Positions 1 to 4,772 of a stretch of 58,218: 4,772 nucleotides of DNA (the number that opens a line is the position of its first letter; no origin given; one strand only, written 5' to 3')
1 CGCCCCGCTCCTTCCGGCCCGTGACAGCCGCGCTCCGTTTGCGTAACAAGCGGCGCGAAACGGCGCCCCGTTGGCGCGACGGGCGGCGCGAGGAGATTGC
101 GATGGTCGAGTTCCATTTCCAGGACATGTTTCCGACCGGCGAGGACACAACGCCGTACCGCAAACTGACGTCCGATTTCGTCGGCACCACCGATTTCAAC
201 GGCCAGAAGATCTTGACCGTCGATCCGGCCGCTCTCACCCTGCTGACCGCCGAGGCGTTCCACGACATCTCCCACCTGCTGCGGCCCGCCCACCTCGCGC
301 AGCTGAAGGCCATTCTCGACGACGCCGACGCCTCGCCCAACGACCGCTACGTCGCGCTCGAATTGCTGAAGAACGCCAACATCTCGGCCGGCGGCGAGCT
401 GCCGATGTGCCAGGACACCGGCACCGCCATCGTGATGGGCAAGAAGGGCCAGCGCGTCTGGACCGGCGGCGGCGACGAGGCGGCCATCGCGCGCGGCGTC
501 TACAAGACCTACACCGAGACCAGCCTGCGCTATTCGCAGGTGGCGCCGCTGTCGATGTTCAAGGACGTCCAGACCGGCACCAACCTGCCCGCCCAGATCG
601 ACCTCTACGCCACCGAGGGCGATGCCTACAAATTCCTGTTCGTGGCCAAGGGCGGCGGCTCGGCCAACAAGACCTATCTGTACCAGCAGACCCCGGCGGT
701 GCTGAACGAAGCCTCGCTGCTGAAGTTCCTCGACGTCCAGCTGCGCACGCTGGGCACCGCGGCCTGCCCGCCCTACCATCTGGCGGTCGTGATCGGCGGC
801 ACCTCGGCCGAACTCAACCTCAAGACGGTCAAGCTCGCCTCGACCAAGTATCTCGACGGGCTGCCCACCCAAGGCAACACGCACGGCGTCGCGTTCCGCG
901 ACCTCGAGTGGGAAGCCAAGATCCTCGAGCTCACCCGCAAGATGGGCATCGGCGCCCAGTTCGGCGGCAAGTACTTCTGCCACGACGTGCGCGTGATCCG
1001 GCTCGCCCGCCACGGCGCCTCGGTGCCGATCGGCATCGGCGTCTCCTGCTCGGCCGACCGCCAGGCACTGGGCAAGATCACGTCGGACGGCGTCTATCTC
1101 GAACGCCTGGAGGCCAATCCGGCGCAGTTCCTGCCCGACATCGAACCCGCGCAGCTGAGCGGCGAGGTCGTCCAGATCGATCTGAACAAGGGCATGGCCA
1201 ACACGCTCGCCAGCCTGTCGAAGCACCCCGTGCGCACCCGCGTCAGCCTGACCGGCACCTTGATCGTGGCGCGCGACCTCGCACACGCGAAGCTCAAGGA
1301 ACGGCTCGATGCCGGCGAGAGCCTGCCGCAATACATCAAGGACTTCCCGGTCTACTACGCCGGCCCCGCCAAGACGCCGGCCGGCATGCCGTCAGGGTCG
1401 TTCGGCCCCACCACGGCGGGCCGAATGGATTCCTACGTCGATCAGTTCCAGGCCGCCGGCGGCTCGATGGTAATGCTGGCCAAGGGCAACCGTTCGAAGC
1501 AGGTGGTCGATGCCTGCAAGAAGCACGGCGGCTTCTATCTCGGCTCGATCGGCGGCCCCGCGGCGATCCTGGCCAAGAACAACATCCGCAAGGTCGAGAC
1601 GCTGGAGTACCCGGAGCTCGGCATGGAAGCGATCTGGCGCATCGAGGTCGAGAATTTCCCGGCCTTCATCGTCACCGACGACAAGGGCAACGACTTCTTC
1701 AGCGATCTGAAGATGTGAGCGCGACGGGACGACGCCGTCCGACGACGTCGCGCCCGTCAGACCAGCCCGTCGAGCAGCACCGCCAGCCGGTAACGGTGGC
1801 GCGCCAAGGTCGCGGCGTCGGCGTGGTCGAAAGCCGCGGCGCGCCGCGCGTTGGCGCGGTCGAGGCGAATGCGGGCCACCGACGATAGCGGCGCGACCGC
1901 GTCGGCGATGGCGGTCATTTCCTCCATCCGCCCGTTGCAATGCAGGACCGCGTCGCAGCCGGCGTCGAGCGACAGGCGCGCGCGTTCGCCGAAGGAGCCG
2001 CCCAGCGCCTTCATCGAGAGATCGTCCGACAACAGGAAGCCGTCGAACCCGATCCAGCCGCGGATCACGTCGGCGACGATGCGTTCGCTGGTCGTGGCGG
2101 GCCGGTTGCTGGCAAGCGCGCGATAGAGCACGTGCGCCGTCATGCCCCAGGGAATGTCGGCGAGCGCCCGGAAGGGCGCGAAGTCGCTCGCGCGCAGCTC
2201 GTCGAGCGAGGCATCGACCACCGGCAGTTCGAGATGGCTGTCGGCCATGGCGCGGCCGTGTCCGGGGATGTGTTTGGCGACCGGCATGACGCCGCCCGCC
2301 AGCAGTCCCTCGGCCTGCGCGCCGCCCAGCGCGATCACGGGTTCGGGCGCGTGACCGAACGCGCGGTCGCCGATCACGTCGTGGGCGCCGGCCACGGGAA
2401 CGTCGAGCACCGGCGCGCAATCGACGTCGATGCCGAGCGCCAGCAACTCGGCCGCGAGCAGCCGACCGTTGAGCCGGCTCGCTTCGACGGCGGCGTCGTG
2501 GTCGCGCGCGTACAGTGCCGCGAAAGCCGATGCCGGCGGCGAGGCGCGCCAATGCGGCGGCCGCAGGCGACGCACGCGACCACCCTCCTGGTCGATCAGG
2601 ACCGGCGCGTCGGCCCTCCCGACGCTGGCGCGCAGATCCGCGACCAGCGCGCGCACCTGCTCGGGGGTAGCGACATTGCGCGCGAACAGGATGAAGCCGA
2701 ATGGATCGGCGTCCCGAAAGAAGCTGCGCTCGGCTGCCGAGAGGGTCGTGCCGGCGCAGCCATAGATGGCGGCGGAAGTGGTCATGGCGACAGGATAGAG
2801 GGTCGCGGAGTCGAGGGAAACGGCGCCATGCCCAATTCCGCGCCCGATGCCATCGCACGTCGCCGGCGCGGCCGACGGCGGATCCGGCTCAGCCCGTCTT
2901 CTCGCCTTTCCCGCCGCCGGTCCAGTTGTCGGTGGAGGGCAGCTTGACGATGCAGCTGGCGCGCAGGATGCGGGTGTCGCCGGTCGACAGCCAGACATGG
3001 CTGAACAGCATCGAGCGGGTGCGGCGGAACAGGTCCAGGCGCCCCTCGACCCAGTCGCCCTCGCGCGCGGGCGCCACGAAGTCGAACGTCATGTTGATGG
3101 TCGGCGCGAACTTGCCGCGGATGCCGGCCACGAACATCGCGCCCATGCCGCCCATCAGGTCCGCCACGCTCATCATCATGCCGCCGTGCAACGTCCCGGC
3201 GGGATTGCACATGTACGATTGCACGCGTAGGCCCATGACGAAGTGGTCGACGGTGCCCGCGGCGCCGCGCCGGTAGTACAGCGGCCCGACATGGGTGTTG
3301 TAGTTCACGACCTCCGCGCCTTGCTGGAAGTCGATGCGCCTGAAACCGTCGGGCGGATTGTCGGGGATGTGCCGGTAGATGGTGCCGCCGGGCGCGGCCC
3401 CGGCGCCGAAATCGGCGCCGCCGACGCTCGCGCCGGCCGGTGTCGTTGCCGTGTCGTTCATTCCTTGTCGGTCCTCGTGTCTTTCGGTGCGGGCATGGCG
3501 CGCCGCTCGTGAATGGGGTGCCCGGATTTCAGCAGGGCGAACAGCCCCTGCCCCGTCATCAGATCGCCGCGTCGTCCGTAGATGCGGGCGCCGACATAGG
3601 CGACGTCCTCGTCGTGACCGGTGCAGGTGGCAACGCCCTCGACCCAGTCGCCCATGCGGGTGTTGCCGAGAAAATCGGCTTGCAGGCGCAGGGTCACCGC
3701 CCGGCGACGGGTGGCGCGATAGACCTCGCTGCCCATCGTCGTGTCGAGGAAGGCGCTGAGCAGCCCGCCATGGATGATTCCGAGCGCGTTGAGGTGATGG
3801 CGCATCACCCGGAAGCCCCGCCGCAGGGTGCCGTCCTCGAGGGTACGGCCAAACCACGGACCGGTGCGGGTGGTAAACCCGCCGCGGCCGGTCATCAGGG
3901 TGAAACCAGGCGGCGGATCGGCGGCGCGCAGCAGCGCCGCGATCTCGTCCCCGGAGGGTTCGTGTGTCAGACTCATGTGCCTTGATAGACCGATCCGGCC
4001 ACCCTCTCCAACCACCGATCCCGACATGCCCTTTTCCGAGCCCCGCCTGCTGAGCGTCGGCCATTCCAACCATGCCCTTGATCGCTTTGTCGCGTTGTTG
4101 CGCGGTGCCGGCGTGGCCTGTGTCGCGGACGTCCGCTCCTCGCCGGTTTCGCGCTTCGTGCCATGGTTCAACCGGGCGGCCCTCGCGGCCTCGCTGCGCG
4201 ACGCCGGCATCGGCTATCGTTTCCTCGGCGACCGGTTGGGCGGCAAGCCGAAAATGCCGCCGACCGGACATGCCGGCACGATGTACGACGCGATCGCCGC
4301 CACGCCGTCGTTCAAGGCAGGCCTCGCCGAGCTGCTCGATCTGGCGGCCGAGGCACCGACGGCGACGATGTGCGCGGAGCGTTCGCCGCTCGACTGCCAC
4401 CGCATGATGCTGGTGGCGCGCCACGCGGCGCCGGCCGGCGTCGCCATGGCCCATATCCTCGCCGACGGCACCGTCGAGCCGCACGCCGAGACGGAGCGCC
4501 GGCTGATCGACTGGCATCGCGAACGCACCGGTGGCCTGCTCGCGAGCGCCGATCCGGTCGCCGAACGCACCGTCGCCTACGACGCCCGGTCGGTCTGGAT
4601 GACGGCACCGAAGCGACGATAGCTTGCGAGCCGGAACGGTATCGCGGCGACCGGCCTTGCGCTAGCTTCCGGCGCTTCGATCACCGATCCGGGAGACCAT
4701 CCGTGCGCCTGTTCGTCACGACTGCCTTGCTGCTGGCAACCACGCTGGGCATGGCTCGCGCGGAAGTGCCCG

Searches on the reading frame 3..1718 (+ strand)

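Call 38: search_protein_families(library=pfam, proteins=[window:3-1718:+])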
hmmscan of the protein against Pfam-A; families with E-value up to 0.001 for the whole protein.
window:3-1718:+ (571 aa): 2 families
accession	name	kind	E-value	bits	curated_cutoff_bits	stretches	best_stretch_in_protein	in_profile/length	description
PF05683.17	Fumerase_C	-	4.1e-84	281.5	22.2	1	363-568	1-204/205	Fumarase C-terminus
PF05681.19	Fumerase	-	2e-78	263.9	25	1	82-355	4-267/270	Fumarate hydratase (Fumerase)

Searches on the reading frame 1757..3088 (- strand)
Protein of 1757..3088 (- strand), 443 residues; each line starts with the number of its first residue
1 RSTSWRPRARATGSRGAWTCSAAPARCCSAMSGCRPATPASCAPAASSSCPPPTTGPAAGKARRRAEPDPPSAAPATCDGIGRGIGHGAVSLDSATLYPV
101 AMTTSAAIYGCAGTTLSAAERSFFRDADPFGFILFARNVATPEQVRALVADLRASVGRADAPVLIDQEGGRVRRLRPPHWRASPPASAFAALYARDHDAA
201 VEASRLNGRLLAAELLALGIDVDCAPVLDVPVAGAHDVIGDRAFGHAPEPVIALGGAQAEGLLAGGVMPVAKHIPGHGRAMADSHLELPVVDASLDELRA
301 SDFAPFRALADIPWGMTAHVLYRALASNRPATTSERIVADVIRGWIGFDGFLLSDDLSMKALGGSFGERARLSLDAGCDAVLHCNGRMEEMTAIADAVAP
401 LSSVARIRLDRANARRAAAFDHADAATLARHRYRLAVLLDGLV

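Call 38: search_protein_families(library=pfam, proteins=[window:1757-3088:-])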
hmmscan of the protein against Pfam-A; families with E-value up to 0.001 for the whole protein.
window:1757-3088:- (443 aa): 1 family
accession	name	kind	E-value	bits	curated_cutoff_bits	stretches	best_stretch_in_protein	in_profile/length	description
PF00933.27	Glyco_hydro_3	-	1.6e-54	185.9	27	1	130-414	30-311/316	Glycosyl hydrolase family 3 N terminal domain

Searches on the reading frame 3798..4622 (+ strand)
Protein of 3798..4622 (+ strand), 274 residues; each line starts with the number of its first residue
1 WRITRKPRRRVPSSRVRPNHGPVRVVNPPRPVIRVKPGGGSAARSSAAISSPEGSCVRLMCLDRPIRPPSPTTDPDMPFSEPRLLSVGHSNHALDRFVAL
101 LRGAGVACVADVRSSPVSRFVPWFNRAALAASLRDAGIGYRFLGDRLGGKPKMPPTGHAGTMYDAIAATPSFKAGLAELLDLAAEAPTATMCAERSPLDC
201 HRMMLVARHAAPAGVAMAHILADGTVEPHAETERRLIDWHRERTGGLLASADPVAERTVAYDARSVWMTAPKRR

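Call 38: search_protein_families(library=pfam, proteins=[window:3798-4622:+])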
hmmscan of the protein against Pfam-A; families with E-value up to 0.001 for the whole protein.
window:3798-4622:+ (274 aa): 1 family
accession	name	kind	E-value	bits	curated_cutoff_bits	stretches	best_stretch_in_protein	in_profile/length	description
PF04343.18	DUF488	-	1.7e-21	77.5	22.2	1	94-206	2-118/121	Domain of unknown function DUF488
